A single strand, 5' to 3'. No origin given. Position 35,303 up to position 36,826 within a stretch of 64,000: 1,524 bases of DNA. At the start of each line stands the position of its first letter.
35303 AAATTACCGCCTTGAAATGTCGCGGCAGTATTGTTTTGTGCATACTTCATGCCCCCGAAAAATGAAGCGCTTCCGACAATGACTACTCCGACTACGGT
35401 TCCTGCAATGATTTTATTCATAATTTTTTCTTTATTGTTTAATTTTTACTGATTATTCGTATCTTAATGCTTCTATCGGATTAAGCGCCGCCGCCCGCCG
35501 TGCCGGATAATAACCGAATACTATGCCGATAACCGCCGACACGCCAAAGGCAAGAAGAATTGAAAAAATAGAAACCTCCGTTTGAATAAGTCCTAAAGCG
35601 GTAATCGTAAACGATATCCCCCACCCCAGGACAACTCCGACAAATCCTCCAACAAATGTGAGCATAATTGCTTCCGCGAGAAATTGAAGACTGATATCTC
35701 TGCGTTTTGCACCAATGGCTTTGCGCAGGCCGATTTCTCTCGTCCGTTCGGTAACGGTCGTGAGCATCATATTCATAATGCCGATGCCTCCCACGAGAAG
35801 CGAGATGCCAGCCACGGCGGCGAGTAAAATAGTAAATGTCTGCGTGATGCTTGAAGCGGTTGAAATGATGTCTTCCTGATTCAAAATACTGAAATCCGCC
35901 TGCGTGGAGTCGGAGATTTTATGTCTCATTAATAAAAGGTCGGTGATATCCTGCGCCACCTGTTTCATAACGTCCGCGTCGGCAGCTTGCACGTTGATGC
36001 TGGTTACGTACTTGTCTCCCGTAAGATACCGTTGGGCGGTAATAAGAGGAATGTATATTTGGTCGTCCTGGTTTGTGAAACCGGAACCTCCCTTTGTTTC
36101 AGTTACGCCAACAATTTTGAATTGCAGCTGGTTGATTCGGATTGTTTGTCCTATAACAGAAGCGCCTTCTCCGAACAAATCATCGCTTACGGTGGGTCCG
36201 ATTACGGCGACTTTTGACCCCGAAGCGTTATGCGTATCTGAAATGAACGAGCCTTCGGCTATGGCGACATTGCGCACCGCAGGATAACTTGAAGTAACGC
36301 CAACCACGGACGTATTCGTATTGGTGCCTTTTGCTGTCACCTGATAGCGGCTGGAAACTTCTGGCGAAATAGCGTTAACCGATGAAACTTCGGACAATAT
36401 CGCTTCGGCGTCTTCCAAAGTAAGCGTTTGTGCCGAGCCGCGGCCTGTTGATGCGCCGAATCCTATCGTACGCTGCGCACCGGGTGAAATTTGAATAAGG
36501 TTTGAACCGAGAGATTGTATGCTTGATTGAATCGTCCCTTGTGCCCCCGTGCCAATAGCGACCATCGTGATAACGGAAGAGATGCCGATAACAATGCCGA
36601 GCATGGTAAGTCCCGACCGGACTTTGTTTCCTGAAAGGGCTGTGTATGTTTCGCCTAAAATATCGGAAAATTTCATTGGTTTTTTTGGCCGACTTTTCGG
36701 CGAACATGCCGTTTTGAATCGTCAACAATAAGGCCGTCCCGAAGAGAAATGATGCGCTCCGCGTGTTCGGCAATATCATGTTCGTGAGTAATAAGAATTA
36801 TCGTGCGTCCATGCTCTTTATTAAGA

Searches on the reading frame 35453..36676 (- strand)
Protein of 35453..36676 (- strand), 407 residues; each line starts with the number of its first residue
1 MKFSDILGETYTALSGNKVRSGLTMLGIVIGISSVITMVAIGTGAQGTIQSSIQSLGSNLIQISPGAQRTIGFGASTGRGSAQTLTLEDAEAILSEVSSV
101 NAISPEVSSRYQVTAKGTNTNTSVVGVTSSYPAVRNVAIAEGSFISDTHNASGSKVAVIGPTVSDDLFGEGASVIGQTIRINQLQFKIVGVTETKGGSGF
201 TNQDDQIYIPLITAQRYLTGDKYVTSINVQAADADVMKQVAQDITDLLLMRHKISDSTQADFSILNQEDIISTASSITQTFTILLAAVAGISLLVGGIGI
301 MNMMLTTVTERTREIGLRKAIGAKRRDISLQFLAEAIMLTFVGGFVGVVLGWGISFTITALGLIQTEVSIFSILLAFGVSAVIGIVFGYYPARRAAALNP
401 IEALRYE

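Call 37: search_protein_families(library=pfam, proteins=[window:35453-36676:-], max_evalue=0.00001)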
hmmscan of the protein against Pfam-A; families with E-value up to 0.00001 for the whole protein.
window:35453-36676:- (407 aa): 2 families
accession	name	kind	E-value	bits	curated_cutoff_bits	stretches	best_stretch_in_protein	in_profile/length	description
PF12704.14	MacB_PCD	-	8.7e-51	173.6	27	1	21-246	1-206/207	MacB-like periplasmic core domain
PF02687.27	FtsX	-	1.7e-21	77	25.5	1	287-400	2-120/120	FtsX-like permease C-terminal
